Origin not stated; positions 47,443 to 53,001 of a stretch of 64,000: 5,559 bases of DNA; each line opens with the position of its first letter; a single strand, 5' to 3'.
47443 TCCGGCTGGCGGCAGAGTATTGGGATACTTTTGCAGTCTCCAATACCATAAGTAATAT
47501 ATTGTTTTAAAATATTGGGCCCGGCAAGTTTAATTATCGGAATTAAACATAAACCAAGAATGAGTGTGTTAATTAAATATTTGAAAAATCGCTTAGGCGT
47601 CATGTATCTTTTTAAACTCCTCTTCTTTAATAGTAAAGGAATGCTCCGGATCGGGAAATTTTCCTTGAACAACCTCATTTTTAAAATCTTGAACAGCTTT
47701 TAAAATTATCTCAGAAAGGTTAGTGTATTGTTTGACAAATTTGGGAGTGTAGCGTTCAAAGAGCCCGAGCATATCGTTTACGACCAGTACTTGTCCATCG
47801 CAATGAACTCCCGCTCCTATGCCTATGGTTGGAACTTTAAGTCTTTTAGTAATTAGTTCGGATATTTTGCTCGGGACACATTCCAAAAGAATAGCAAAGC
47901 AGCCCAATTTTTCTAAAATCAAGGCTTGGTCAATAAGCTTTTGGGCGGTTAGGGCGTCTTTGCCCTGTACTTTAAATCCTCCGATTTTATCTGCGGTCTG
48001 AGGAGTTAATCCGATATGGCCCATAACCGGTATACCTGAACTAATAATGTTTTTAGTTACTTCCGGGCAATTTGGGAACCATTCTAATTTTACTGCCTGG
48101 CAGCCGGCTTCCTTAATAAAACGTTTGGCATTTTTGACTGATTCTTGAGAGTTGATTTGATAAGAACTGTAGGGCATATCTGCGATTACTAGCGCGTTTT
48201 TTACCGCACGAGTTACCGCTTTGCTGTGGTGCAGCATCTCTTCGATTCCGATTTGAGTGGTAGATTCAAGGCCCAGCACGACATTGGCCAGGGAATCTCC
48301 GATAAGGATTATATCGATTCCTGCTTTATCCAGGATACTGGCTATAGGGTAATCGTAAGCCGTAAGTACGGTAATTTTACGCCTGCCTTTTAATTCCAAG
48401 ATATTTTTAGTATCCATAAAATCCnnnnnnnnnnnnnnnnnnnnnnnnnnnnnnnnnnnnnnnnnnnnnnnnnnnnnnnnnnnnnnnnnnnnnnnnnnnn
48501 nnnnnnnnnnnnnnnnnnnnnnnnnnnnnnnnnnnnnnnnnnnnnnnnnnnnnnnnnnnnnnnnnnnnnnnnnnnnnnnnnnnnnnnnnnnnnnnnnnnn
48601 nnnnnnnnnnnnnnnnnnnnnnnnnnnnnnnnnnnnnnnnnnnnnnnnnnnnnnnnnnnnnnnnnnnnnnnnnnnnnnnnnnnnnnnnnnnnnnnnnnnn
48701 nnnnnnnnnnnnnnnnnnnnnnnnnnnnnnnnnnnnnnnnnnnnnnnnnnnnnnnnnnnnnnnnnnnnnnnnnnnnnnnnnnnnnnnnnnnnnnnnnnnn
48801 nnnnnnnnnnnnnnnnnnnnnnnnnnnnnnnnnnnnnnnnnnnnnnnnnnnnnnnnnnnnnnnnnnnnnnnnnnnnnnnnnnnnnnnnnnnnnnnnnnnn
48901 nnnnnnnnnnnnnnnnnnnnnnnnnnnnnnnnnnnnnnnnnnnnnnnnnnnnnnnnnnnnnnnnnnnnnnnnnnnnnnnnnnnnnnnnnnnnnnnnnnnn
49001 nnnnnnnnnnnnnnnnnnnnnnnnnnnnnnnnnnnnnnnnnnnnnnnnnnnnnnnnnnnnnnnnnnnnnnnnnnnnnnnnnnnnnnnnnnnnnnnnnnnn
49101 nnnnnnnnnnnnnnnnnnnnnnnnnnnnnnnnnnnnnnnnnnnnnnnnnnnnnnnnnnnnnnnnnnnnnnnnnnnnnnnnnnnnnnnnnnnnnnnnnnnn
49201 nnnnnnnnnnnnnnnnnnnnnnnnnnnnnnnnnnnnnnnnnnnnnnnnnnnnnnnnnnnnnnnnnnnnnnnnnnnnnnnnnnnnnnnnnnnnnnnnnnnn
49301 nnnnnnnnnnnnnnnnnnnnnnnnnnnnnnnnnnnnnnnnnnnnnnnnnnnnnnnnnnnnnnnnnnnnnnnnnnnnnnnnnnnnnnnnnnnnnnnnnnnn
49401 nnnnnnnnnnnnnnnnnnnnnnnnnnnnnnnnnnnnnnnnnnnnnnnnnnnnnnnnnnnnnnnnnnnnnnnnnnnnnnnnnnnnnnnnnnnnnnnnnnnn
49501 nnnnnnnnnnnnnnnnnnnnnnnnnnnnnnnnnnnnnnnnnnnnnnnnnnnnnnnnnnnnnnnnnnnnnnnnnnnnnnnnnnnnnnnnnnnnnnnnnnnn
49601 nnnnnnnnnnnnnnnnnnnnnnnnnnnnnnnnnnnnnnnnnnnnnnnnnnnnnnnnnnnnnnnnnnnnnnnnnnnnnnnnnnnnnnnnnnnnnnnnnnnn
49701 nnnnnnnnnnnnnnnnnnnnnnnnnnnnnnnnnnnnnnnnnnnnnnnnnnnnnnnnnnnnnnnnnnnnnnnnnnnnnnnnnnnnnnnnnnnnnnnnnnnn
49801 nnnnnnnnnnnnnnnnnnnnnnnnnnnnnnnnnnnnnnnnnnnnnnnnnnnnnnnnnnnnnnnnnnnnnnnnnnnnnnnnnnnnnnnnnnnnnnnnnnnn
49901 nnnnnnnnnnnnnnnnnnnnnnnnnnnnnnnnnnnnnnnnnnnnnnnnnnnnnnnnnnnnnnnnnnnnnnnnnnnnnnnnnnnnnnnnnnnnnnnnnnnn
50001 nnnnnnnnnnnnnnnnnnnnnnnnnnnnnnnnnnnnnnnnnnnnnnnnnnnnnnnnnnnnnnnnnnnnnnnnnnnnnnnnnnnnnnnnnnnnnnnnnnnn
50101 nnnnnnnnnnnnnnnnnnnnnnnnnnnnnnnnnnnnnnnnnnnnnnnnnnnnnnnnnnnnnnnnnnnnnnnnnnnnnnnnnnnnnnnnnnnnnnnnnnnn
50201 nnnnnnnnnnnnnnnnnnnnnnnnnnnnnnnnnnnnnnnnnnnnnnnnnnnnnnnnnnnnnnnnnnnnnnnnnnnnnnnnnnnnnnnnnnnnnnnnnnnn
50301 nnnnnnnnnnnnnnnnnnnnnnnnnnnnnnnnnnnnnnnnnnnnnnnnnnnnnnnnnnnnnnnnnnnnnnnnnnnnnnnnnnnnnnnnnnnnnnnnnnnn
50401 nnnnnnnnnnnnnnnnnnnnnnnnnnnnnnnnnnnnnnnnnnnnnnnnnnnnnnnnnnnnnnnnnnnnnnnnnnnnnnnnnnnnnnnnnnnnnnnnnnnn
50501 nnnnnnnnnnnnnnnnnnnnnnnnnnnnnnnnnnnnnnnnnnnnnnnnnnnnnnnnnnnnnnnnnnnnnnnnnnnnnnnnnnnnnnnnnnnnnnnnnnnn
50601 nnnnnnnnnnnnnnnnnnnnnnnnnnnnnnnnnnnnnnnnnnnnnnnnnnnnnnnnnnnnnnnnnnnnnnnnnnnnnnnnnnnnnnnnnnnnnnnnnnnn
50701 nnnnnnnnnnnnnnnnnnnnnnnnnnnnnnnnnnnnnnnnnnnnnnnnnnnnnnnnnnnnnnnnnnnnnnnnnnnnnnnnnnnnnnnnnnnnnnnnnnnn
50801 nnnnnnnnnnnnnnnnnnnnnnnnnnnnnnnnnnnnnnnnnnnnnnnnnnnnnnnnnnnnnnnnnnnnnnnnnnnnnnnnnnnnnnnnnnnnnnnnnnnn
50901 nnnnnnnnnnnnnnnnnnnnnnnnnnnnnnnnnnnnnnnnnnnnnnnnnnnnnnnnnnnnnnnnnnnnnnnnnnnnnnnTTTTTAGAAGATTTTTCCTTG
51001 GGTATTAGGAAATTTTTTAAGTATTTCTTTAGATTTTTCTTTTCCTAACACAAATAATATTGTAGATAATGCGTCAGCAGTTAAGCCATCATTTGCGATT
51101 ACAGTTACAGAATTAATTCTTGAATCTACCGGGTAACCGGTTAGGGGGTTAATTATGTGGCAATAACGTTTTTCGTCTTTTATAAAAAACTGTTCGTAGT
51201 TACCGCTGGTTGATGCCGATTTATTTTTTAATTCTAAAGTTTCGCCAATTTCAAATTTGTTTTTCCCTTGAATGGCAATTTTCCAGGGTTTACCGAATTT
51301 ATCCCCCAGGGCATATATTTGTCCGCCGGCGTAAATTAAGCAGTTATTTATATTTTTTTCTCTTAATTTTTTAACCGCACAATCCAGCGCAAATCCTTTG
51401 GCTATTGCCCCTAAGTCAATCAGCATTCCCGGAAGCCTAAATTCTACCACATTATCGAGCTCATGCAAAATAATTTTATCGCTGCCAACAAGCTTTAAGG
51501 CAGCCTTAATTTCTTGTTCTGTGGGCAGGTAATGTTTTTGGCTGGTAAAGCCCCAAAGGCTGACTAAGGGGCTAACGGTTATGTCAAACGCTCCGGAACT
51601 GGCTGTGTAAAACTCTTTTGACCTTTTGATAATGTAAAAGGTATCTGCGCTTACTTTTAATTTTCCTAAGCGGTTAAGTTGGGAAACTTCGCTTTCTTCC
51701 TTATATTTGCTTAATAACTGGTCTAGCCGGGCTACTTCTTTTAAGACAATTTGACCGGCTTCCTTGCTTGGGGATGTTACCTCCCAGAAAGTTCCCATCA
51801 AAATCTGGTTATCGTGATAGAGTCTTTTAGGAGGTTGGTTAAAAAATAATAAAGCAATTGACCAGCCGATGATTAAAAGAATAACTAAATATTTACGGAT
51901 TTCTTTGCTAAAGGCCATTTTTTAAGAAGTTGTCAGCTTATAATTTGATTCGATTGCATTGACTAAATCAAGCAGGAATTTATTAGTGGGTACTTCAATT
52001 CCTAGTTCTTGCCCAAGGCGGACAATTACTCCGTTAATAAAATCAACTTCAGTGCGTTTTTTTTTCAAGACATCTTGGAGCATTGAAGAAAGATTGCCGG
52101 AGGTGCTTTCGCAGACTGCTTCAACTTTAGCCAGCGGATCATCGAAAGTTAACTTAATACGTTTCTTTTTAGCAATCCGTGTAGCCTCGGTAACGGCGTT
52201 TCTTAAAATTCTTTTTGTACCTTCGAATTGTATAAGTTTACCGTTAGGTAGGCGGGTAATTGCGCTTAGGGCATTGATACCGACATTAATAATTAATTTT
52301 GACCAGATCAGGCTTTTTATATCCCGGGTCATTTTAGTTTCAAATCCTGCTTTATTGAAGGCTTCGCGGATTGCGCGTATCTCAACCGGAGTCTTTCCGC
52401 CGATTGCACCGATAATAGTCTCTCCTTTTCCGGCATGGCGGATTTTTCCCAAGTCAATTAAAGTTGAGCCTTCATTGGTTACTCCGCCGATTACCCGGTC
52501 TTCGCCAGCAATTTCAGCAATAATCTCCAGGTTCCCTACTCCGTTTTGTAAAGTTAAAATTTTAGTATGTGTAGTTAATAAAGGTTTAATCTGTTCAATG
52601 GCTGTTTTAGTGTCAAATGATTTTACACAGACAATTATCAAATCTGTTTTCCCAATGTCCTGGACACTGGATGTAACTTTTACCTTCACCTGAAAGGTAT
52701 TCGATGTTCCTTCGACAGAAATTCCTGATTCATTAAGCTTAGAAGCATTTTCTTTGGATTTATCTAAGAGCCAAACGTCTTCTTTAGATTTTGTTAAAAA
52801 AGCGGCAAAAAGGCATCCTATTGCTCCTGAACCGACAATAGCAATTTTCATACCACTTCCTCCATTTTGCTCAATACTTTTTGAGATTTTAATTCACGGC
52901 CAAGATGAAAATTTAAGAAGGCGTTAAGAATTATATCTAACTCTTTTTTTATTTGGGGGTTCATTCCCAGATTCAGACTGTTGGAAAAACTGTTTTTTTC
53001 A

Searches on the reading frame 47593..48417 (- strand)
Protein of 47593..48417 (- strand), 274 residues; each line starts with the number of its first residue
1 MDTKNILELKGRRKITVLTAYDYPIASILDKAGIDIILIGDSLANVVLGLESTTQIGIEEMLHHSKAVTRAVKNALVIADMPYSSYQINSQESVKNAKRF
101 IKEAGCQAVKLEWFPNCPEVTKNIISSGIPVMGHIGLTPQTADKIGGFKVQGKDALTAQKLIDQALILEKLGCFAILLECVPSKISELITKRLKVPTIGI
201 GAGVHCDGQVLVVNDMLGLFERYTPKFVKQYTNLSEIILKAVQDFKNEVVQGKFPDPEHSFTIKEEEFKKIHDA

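Call 23: search_protein_families(library=pfam, proteins=[window:47593-48417:-])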
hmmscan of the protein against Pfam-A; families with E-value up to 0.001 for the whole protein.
window:47593-48417:- (274 aa): 2 families
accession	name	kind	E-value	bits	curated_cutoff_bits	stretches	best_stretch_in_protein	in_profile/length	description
PF02548.21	Pantoate_transf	-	1e-105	353.3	28.7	1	3-256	4-258/259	Ketopantoate hydroxymethyltransferase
PF13714.12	PEP_mutase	-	8.4e-05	22.7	31.5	1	10-112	5-105/240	Phosphoenolpyruvate phosphomutase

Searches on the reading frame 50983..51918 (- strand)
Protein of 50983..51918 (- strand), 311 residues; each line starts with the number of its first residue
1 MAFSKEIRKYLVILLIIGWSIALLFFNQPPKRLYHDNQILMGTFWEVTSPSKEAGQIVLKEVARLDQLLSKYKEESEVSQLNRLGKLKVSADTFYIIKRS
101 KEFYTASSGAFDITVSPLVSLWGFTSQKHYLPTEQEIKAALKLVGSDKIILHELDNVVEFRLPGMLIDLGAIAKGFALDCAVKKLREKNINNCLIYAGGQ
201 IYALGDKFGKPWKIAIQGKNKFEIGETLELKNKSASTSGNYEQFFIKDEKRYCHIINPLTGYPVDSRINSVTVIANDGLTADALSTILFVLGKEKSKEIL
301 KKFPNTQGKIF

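Call 23: search_protein_families(library=pfam, proteins=[window:50983-51918:-])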
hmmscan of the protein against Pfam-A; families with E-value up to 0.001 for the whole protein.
window:50983-51918:- (311 aa): 1 family
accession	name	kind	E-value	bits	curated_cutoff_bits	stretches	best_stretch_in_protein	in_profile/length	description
PF02424.20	ApbE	-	1.5e-85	287.4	25.6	1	41-304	1-259/266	ApbE family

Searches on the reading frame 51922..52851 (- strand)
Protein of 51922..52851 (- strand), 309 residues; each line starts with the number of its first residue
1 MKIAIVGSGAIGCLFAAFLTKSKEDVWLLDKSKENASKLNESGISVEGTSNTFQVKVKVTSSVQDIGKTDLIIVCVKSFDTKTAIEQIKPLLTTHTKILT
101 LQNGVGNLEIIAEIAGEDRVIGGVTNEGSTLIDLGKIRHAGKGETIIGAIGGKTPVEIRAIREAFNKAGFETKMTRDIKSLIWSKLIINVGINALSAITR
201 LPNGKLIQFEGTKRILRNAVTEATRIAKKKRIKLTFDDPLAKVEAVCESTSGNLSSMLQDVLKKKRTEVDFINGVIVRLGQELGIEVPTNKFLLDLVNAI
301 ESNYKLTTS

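Call 23: search_protein_families(library=pfam, proteins=[window:51922-52851:-])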
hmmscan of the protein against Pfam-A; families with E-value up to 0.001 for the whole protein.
window:51922-52851:- (309 aa): 8 families
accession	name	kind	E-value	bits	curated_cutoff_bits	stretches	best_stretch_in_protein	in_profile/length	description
PF02558.23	ApbA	-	1.4e-42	145.2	22.2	1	3-150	1-148/150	Ketopantoate reductase PanE/ApbA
PF08546.17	ApbA_C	-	4.4e-38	130.9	22.7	1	177-301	1-125/125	Ketopantoate reductase PanE/ApbA C terminal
PF01210.29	NAD_Gly3P_dh_N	-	1.3e-08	35.4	23.1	1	2-115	1-118/158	NAD-dependent glycerol-3-phosphate dehydrogenase N-terminus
PF03807.23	F420_oxidored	-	1.6e-06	29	21.6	1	2-93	1-84/94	NADP oxidoreductase coenzyme F420-dependent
PF03721.20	UDPG_MGDP_dh_N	-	3.1e-06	27.3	27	1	1-77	1-85/187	UDP-glucose/GDP-mannose dehydrogenase family, NAD binding domain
PF03486.20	HI0933_like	-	7.5e-05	22.7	50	1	2-86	2-84/244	HI0933-like protein Rossmann domain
PF00070.33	Pyr_redox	-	0.00036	21.4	22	0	2-36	1-35/82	Pyridine nucleotide-disulphide oxidoreductase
PF13450.12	NAD_binding_8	-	0.00075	20.2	21.9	0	5-32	1-28/68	NAD(P)-binding Rossmann-like domain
